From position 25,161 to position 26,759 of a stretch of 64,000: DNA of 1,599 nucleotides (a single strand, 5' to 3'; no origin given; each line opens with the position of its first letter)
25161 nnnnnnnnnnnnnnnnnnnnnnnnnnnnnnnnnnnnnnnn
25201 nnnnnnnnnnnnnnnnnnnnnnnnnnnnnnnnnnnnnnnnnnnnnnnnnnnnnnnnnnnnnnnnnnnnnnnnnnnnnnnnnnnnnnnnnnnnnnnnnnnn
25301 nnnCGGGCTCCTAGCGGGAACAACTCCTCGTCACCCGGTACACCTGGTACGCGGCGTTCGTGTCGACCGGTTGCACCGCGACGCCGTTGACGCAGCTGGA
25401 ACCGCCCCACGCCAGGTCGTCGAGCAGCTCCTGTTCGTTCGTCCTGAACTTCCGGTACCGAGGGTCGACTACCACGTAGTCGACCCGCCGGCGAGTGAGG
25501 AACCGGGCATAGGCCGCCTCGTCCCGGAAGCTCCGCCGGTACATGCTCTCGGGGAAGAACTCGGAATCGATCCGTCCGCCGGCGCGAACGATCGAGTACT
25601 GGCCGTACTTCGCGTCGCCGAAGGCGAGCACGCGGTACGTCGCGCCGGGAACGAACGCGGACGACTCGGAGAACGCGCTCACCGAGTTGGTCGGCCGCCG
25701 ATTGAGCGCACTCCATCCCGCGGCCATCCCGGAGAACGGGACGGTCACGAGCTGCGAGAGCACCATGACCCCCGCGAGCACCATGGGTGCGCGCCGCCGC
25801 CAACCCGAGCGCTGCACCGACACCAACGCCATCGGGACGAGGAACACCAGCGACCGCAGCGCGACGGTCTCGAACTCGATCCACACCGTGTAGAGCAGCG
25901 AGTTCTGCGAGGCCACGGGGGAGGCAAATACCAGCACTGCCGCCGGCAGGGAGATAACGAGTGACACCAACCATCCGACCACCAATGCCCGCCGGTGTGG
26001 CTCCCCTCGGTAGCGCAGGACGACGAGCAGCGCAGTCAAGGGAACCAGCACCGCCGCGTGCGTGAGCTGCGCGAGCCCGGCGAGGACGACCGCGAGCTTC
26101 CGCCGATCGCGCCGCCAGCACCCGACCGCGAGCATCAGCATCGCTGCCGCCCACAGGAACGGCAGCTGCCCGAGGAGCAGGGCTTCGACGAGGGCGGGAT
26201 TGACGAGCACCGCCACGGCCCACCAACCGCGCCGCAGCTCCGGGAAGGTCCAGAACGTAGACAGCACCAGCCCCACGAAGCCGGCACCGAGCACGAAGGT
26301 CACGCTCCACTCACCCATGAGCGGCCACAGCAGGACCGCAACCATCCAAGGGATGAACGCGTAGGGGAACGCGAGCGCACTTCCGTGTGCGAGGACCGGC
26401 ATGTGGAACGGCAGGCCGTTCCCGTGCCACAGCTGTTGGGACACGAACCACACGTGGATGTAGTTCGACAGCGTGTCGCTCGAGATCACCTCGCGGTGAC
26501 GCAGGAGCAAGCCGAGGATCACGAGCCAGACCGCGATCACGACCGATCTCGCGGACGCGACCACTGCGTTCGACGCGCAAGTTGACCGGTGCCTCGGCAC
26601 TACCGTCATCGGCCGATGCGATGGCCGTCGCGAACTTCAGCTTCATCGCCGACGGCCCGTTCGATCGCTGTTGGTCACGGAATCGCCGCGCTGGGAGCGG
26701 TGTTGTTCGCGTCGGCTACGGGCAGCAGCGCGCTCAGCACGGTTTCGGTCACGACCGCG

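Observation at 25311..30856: Arn-like five-gene module for a lipid-linked aminosugar modification in an apparently actinobacterial genome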

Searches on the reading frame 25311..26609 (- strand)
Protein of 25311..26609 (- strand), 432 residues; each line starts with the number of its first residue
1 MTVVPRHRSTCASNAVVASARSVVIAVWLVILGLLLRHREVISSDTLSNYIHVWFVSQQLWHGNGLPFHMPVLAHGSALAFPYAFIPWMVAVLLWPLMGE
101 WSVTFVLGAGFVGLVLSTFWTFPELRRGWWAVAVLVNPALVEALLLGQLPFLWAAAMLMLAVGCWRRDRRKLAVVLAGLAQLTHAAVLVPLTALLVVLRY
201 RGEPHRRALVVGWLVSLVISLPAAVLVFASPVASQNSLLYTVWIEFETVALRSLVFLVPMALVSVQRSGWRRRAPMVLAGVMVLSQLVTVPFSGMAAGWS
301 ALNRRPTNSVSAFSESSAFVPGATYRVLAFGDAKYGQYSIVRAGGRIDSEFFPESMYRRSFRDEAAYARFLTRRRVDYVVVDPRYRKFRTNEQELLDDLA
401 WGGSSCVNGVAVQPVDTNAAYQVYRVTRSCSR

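Call 4: search_protein_families(library=pfam, proteins=[window:25311-26609:-], max_evalue=0.01)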
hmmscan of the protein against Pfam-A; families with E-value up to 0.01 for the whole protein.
window:25311-26609:- (432 aa): 0 families

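Call 5: search_protein_families(library=ncbifam, proteins=[window:25311-26609:-], max_evalue=0.01)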
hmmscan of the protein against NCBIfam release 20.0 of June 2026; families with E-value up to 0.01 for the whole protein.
window:25311-26609:- (432 aa): 0 families

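Call 9: find_homologous_proteins(query=window:25311-26609:-)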
Query window:25311-26609:- (432 aa): 459 proteins with E <= 0.001 among 8000 candidates; the best 120 are listed.
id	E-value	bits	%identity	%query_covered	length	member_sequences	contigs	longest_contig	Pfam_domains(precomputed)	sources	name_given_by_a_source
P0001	2.5e-266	902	100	95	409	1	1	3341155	-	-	-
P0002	5.6e-248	841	91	95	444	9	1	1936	-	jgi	jgi:hypothetical protein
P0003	1.5e-246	836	89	96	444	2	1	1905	-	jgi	jgi:hypothetical protein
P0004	9.7e-241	817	87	95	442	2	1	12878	-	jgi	jgi:hypothetical protein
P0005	3.4e-232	789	84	95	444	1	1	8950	-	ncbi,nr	ncbi:MAG TPA: hypothetical protein VHI95_14800 [Acidimicrobiales bacterium]|nr:hypothetical protein 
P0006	4.1e-232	789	84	95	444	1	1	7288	-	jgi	jgi:hypothetical protein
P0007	1.2e-225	767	79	99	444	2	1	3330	-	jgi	jgi:hypothetical protein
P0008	6.4e-217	739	78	93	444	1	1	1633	-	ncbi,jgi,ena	-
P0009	1.0e-215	735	78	95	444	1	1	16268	-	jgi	jgi:hypothetical protein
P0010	3.6e-204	697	73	95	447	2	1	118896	-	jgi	jgi:hypothetical protein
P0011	1.6e-197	675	73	95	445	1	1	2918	-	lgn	-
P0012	1.3e-196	672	75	89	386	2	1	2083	-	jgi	jgi:hypothetical protein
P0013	2.7e-186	638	67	96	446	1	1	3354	-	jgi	jgi:hypothetical protein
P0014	1.6e-184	632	67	96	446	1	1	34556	-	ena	-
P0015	5.8e-184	630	68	95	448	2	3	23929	-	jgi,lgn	-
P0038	3.1e-177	608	66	95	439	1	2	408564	-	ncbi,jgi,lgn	ncbi:MAG: hypothetical protein QOI95_1304 [Acidimicrobiaceae bacterium]|jgi:hypothetical protein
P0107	9.9e-115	402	49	95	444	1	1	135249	-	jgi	jgi:hypothetical protein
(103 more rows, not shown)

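Call 12: find_encoding_contigs(protein=P0038, flank=10000, max_places=2)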
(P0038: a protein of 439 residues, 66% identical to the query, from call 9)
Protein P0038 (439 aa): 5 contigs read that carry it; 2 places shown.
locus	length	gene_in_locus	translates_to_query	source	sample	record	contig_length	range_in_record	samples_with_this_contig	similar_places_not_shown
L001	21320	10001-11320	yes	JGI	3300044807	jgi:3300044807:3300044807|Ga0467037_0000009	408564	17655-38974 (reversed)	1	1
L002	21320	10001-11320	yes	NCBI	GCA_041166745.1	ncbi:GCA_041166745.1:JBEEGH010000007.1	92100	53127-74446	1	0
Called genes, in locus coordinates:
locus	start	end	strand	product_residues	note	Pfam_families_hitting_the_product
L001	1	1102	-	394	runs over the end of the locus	PF05977:MFS_3, PF00083:Sugar_tr (weak), PF07690:MFS_1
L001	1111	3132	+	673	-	PF00580:UvrD-helicase, PF13086:AAA_11 (faint), PF13604:AAA_30 (weak), PF01443:Viral_helicase1 (faint), PF13245:AAA_19, PF13361:UvrD_C, PF13538:UvrD_C_2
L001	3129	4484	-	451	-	PF00512:HisKA, PF02518:HATPase_c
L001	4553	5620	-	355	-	PF02086:MethyltransfD12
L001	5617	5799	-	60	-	-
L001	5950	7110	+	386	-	PF01041:DegT_DnrJ_EryC1, PF00155:Aminotran_1_2 (weak), PF01212:Beta_elim_lyase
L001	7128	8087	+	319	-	PF01073:3Beta_HSD, PF01370:Epimerase, PF04321:RmlD_sub_bind, PF13460:NAD_binding_10, PF16363:GDP_Man_Dehyd, PF02719:Polysacc_synt_2 (weak), PF07993:NAD_binding_4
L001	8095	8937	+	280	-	PF00535:Glycos_transf_2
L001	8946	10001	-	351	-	PF01522:Polysacc_deac_1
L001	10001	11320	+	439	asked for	-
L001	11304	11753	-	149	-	PF00258:Flavodoxin_1 (weak), PF12641:Flavodoxin_3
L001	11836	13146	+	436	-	PF13231:PMT_2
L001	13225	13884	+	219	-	PF00535:Glycos_transf_2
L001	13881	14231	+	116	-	PF10066:DUF2304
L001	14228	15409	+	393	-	PF01757:Acyl_transf_3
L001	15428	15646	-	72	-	-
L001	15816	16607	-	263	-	PF00106:adh_short, PF08659:KR, PF23441:SDR (weak), PF13460:NAD_binding_10 (weak), PF13561:adh_short_C2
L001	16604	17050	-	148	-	PF13577:SnoaL_4, PF13474:SnoaL_3 (weak), PF14534:DUF4440 (weak), PF12680:SnoaL_2 (weak)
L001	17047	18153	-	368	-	-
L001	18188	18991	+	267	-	PF00378:ECH_1, PF16113:ECH_2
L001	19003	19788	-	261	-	-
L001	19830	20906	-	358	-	PF02771:Acyl-CoA_dh_N, PF02770:Acyl-CoA_dh_M (faint), PF00441:Acyl-CoA_dh_1, PF08028:Acyl-CoA_dh_2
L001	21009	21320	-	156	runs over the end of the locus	PF01575:MaoC_dehydratas (weak)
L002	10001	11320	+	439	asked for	-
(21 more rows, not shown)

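Call 19: predict_structure(alignment_id=A1)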
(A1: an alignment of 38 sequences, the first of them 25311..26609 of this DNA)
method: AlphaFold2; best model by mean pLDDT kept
length: 432 residues; sequences in the alignment: 38
mean_pLDDT: 85.8   pTM: 0.85
mean pLDDT of the five models: 85.8, 85.6, 84.6, 83.4, 82.2
residues with pLDDT >= 90: 228; 70-90: 152; 50-70: 36; < 50: 16
segments of 3 or more residues with pLDDT < 50: 1-5, 73-75, 351-355
pLDDT, mean of each block of 10 residues (from residue 1): 45 74 90 79 72 85 79 52 78 92 92 97 95 94 86 97 97 97 93 96 97 97 83 76 88 95 94 93 92 81 74 91 89 78 81 55 93 92 87 93 87 93 94 74
secondary structure, 60 per line:
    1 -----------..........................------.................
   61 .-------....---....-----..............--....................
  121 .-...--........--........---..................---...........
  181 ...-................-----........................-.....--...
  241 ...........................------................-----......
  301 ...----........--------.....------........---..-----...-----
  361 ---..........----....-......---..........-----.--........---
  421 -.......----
elements in order: H12-37 H44-61 E69-72 E76-79 H85-98 H101-121 H128-135 H138-145 H149-166 H170-183 H185-200 H206-229 H231-235 H238-267 H274-289 H295-303 H308-315 E324-328 H335-342 H364-373 E378-381 H383-388 H392-401 E410-417 E422-428

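Call 21: find_encoding_contigs(protein=P0107, flank=10000, max_places=1)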
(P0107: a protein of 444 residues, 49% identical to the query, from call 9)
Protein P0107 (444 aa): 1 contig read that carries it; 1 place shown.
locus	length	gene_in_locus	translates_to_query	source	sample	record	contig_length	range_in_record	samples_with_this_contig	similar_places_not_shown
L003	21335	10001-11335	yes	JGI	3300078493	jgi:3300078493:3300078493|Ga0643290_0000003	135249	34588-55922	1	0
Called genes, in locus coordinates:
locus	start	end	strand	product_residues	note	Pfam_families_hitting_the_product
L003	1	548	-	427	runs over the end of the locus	PF02771:Acyl-CoA_dh_N, PF02770:Acyl-CoA_dh_M, PF00441:Acyl-CoA_dh_1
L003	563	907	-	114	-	PF03960:ArsC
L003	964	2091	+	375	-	PF11583:AurF (faint)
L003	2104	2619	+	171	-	-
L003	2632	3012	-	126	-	PF13474:SnoaL_3 (weak), PF12680:SnoaL_2, PF14534:DUF4440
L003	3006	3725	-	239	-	PF03588:Leu_Phe_trans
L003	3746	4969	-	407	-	PF02771:Acyl-CoA_dh_N (faint), PF02770:Acyl-CoA_dh_M, PF00441:Acyl-CoA_dh_1, PF08028:Acyl-CoA_dh_2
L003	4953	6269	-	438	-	PF05977:MFS_3, PF07690:MFS_1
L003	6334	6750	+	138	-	PF04075:F420H2_quin_red, PF01243:PNPOx_N (faint)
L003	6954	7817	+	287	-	PF06737:Transglycosylas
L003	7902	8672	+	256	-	PF00535:Glycos_transf_2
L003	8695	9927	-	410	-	PF01522:Polysacc_deac_1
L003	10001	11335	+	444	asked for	-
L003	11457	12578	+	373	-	PF00155:Aminotran_1_2 (weak), PF01041:DegT_DnrJ_EryC1, PF01212:Beta_elim_lyase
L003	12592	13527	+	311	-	PF01073:3Beta_HSD, PF01370:Epimerase, PF02719:Polysacc_synt_2, PF04321:RmlD_sub_bind, PF13460:NAD_binding_10, PF16363:GDP_Man_Dehyd, PF07993:NAD_binding_4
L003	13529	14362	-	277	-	PF00106:adh_short, PF13561:adh_short_C2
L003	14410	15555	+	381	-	PF01590:GAF, PF13185:GAF_2, PF13492:GAF_3 (weak), PF07730:HisKA_3, PF13581:HATPase_c_2 (weak), PF02518:HATPase_c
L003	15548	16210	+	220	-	PF00072:Response_reg, PF00196:GerE, PF04545:Sigma70_r4 (faint), PF08281:Sigma70_r4_2 (weak)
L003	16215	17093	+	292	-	PF01904:DUF72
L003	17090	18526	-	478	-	PF01425:Amidase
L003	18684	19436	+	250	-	PF05175:MTS (faint), PF13489:Methyltransf_23, PF01209:Ubie_methyltran, PF13847:Methyltransf_31, PF08241:Methyltransf_11, PF08242:Methyltransf_12, PF13649:Methyltransf_25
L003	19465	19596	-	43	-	-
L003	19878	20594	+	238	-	PF00106:adh_short, PF08659:KR, PF13561:adh_short_C2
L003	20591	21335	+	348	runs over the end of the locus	PF02547:Queuosine_synth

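Call 22: fold_search(model_id=the predicted structure, library=pdb)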
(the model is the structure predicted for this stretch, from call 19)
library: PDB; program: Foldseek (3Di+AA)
matches with E <= 10: 322; with E <= 0.001: 1
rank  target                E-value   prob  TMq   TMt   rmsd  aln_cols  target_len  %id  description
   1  5f15                  6.5e-04  1.00  0.48  0.40  12.0       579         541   14  Crystal Structure of ArnT from Cupriavidus metallidurans bound to Undecaprenyl phosphate (released 2016-02-17)
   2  5ezm                  1.0e-03  1.00  0.50  0.42  10.0       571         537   14  Crystal Structure of ArnT from Cupriavidus metallidurans in the apo state (released 2016-02-17)
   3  9s6t_A                4.5e-03  1.00  0.42  0.39  11.5       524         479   10  Ternary cryo-EM structure of chicken ALG12 with Dol25-PP-GlcNAc2Man7, Dol25-P-Man, and Fab (released 2026-03-18)
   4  7e9s_A                5.4e-03  1.00  0.32  0.18  14.0       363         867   12  Archaeal oligosaccharyltransferase AglB from Archaeoglobus fulgidus in complex with an inhibitory peptide and a dolich (released 2021-09-08)
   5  3wak                  2.9e-02  0.99  0.34  0.19  16.1       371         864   14  Crystal structure of the Archaeoglobus fulgidus oligosaccharyltransferase (O29867_ARCFU) in the apo form (released 2013-10-30)
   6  3vu0_B                1.5e-01  0.95  0.18  0.40   7.6       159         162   11  Crystal structure of the C-terminal globular domain of oligosaccharyltransferase (AfAglB-S2, AF_0040, O30195_ARCFU) fr (released 2013-01-23)
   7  3vu0_A                1.9e-01  0.97  0.19  0.43   6.2       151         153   10  Crystal structure of the C-terminal globular domain of oligosaccharyltransferase (AfAglB-S2, AF_0040, O30195_ARCFU) fr (released 2013-01-23)
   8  3vu0_C                2.0e-01  0.96  0.19  0.45   6.7       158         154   10  Crystal structure of the C-terminal globular domain of oligosaccharyltransferase (AfAglB-S2, AF_0040, O30195_ARCFU) fr (released 2013-01-23)
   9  7v1k                  5.0e-01  0.30  0.17  0.26  25.0       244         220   17  Apo structure of sNASP core (released 2022-04-20)
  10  8dti_A                5.5e-01  0.14  0.15  0.11  25.5       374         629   14  Cryo-EM structure of Arabidopsis SPY in complex with GDP-fucose (released 2023-03-08)
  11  7bvc_B                6.2e-01  0.54  0.33  0.16  20.9       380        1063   13  Cryo-EM structure of Mycobacterium smegmatis arabinosyltransferase EmbA-EmbB-AcpM2 in complex with ethambutol (released 2020-04-29)
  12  7v1l_B                7.8e-01  0.23  0.16  0.28  27.0       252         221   18  Structure of sNASP core in complex with H3 alpha3 helix peptide (released 2022-04-20)
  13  9g2x_B                7.8e-01  0.05  0.11  0.10  28.9       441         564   15  Cryo-EM structure of IrtAB in outward-occluded state in presence of mycobactin under turnover conditions in LMNG (released 2024-12-18)
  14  7v6p                  8.5e-01  0.23  0.17  0.27  23.0       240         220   14  Crystal structure of human sNASP TPR domain (released 2021-12-29)
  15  8imx_U                8.9e-01  0.25  0.27  0.28  18.9       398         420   10  Cryo-EM structure of GPI-T with a chimeric GPI-anchored protein (released 2023-08-16)
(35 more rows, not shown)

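Call 25: search_solved_structures(query=L001:8095-8934:+, max_evalue=0.001)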
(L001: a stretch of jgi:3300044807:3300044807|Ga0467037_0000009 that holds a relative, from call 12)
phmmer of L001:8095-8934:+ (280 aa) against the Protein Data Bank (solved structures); distinct sequences matched with E-value up to 0.001: 8.
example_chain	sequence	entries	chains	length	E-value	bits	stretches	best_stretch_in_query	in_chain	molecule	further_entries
6yv7_B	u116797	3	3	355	1.1e-06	31.7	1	12-88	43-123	Glycosyl transferase, family 2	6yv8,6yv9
6yv7_A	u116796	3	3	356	1.1e-06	31.7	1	12-88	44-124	Glycosyl transferase, family 2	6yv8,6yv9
2z87_A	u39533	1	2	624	5.2e-05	26.2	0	16-102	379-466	Chondroitin synthase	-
2z86_A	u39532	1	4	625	5.3e-05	26.2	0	16-102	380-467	Chondroitin synthase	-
4y6n_A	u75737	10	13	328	9.4e-05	25.3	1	12-52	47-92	Glucosyl-3-phosphoglycerate synthase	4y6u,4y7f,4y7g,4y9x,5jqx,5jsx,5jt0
3e25_A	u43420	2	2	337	9.9e-05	25.3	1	12-52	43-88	Putative uncharacterized protein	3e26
4ddz_A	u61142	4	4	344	0.0001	25.2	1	12-52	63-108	GLUCOSYL-3-PHOSPHOGLYCERATE SYNTHASE (GpgS) | Glucosyl-3-phosphoglycerate synthase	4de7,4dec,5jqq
3ckj_A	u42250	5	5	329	0.00036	23.4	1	12-52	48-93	Putative uncharacterized protein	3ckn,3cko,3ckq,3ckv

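Call 27: search_protein_families(library=ncbifam, proteins=[L001:8095-8934:+, L003:7902-8669:+, L001:8946-10001:-, L003:8695-9927:-], max_evalue=0.1)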
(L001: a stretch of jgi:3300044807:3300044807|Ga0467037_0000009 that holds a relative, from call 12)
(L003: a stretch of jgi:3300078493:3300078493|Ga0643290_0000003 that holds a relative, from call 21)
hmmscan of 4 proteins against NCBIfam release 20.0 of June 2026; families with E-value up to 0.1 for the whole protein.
L001:8095-8934:+ (280 aa): 17 families
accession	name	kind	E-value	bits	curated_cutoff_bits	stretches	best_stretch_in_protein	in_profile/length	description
NF058614.1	PPMAGASynPpgS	equivalog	1.3e-10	41.1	370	1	16-174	5-158/226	polyprenyl-phospho-N-acetylgalactosaminyl synthase PpgS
TIGR04182.1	glyco_TIGR04182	equivalog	2.5e-09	36.9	325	1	16-221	5-193/293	S-layer glycoprotein N-glycosyltransferase AglJ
TIGR03937.1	PgaC_IcaA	equivalog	5.2e-09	35.5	422.3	1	16-84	50-121/407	poly-beta-1,6-N-acetyl-D-glucosamine synthase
NF010496.0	PRK13915.1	equivalog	4e-07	29.4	262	1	14-54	33-80/307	glucosyl-3-phosphoglycerate synthase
NF041391.1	DPhHxTase_Halo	equivalog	5.8e-07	28.7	375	1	19-190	3-161/213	dolichyl-phosphate hexose transferase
NF007482.0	PRK10073.1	equivalog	9.5e-07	28.1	423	1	16-81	11-78/334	glycosyltransferase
NF053846.1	glyco_with_XrtP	equivalog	7.6e-06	24.8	520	1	16-122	46-157/440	XrtP-associated glycosyltransferase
NF047683.1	TeichurnBiosyTuaG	equivalog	1e-05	25.3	400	1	16-93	11-91/252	teichuronic acid biosynthesis protein TuaG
TIGR03469.1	HpnB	hypoth_equivalog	1.5e-05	24.2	379.25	1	14-129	47-166/386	hopene-associated glycosyltransferase HpnB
TIGR04283.1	glyco_like_mftF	equivalog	2.5e-05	24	182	1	16-57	4-48/221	TIGR04283 family arsenosugar biosynthesis glycosyltransferase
NF041875.1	EPS_EpsD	equivalog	4.3e-05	23.1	370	1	16-79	4-70/325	exopolysaccharide biosynthesis glycosyltransferase EpsD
NF047588.1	GlcsyltransPgfSStrep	equivalog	7.4e-05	22.1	500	1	17-85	7-82/308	glycosyltransferase PgfS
NF045692.1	OglycostaseCruG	equivalog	0.00018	20.5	600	1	16-69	46-102/386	2'-O-glycosyltransferase CruG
NF038302.1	EPS_HpsE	equivalog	0.0012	17.9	300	1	16-80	6-78/307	hormogonium polysaccharide biosynthesis glycosyltransferase HpsE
TIGR04242.1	nodulat_NodC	equivalog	0.0013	17.8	550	1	16-131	53-164/395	chitooligosaccharide synthase NodC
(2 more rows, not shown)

L003:7902-8669:+ (256 aa): 17 families
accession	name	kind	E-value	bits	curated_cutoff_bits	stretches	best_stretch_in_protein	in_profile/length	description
NF058614.1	PPMAGASynPpgS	equivalog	1.4e-10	41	370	1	21-214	5-191/226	polyprenyl-phospho-N-acetylgalactosaminyl synthase PpgS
NF041391.1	DPhHxTase_Halo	equivalog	2.4e-09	36.5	375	1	24-196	3-162/213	dolichyl-phosphate hexose transferase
TIGR04182.1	glyco_TIGR04182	equivalog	2.5e-09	36.9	325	1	21-246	5-217/293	S-layer glycoprotein N-glycosyltransferase AglJ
TIGR03937.1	PgaC_IcaA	equivalog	6.8e-08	31.9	422.3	1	21-87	50-119/407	poly-beta-1,6-N-acetyl-D-glucosamine synthase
NF010496.0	PRK13915.1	equivalog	9.1e-07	28.2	262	1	20-60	35-81/307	glucosyl-3-phosphoglycerate synthase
NF007482.0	PRK10073.1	equivalog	1.3e-06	27.7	423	1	21-90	11-82/334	glycosyltransferase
TIGR03469.1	HpnB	hypoth_equivalog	1.9e-06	27.2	379.25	1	11-134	39-166/386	hopene-associated glycosyltransferase HpnB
NF053846.1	glyco_with_XrtP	equivalog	6.7e-06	25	520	1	21-124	46-154/440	XrtP-associated glycosyltransferase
TIGR04283.1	glyco_like_mftF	equivalog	1.7e-05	24.5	182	1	21-63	4-49/221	TIGR04283 family arsenosugar biosynthesis glycosyltransferase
NF038302.1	EPS_HpsE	equivalog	2.1e-05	23.7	300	1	21-88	6-81/307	hormogonium polysaccharide biosynthesis glycosyltransferase HpsE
NF047683.1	TeichurnBiosyTuaG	equivalog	8.6e-05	22.3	400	1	21-95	11-88/252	teichuronic acid biosynthesis protein TuaG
NF047588.1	GlcsyltransPgfSStrep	equivalog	0.00015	21.1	500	1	25-177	10-158/308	glycosyltransferase PgfS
TIGR04195.1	S_glycosyl_SunS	equivalog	0.00029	19.8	350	1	23-66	64-107/421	SunS family peptide S-glycosyltransferase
NF041875.1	EPS_EpsD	equivalog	0.00062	19.3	370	1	21-84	4-70/325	exopolysaccharide biosynthesis glycosyltransferase EpsD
NF045692.1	OglycostaseCruG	equivalog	0.0023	16.9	600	1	21-134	46-158/386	2'-O-glycosyltransferase CruG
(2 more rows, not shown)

L001:8946-10001:- (351 aa): 9 families
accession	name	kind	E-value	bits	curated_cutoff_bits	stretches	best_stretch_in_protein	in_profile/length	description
TIGR02764.1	spore_ybaN_pdaB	equivalog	1.4e-32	113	237.4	1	149-342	2-191/191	polysaccharide deacetylase family sporulation protein PdaB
NF045821.1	PgAcgDacpgdA1_Bac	equivalog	2.5e-30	105.3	400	1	153-339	88-272/282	peptidoglycan-N-acetylglucosamine deacetylase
TIGR04243.1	nodulat_NodB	equivalog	4.4e-29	101.4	240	1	153-332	2-190/197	chitooligosaccharide deacetylase NodB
NF045820.1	PgAcgDacpgdA_Strep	equivalog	6e-24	84.7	800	1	150-343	265-449/463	peptidoglycan-N-acetylglucosamine deacetylase PgdA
TIGR02884.1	spore_pdaA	equivalog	3.6e-23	82.4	298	1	147-341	31-223/224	delta-lactam-biosynthetic de-N-acetylase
TIGR02873.1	spore_ylxY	hypoth_equivalog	3.1e-21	75.8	391.5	1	152-307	84-241/268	probable sporulation protein, polysaccharide deacetylase family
NF045822.1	PgAcgDacpgdA2_Bac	equivalog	1.2e-17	64.1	400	1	153-334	69-254/274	peptidoglycan-N-acetylglucosamine deacetylase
TIGR03006.1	pepcterm_polyde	equivalog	3.4e-05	23.1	276.2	1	171-217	39-85/272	XrtA system polysaccharide deacetylase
TIGR03212.1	uraD_N-term-dom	equivalog_domain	0.092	11.8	424.6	0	176-222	87-128/297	allantoinase PuuE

L003:8695-9927:- (410 aa): 10 families
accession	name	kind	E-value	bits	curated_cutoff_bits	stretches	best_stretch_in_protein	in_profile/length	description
TIGR02764.1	spore_ybaN_pdaB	equivalog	2.4e-37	128.6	237.4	1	208-401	2-191/191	polysaccharide deacetylase family sporulation protein PdaB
NF045821.1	PgAcgDacpgdA1_Bac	equivalog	2e-36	125.3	400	1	206-402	82-276/282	peptidoglycan-N-acetylglucosamine deacetylase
TIGR04243.1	nodulat_NodB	equivalog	1.2e-31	109.8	240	1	212-393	2-192/197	chitooligosaccharide deacetylase NodB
TIGR02884.1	spore_pdaA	equivalog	1.9e-27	96.4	298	1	207-400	32-223/224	delta-lactam-biosynthetic de-N-acetylase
NF045820.1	PgAcgDacpgdA_Strep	equivalog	5.2e-26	91.5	800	1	209-404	265-451/463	peptidoglycan-N-acetylglucosamine deacetylase PgdA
TIGR02873.1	spore_ylxY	hypoth_equivalog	1e-23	83.9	391.5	1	203-401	76-267/268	probable sporulation protein, polysaccharide deacetylase family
NF045822.1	PgAcgDacpgdA2_Bac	equivalog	4.5e-22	78.7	400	1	212-392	69-253/274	peptidoglycan-N-acetylglucosamine deacetylase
TIGR03006.1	pepcterm_polyde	equivalog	1.2e-06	27.8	276.2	1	229-277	38-86/272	XrtA system polysaccharide deacetylase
TIGR03212.1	uraD_N-term-dom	equivalog_domain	0.00048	19.3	424.6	1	230-296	82-147/297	allantoinase PuuE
NF009300.0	PRK12657.1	equivalog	0.078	13.2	103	0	148-190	15-57/100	putative monovalent cation/H+ antiporter subunit F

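Call 28: search_protein_families(library=pfam, proteins=[L001:8095-8934:+, L003:7902-8669:+], max_evalue=0.01)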
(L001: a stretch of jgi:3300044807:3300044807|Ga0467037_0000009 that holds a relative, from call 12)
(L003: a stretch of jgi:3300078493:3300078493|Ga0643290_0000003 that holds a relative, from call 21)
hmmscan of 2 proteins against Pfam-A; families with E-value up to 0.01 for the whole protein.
L001:8095-8934:+ (280 aa): 2 families
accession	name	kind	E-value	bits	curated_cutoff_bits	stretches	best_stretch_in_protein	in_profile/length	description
PF00535.33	Glycos_transf_2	-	7.1e-19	68.8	23.3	1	16-142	3-122/168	Glycosyl transferase family 2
PF13704.12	Glyco_tranf_2_4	-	9.5e-06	26.5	27.5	1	21-108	2-81/98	Glycosyl transferase family 2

L003:7902-8669:+ (256 aa): 2 families
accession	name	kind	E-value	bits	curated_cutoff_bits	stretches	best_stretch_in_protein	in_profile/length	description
PF00535.33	Glycos_transf_2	-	7.7e-18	65.4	23.3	1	21-151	3-126/168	Glycosyl transferase family 2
PF13704.12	Glyco_tranf_2_4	-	6.7e-05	23.8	27.5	1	26-113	2-81/98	Glycosyl transferase family 2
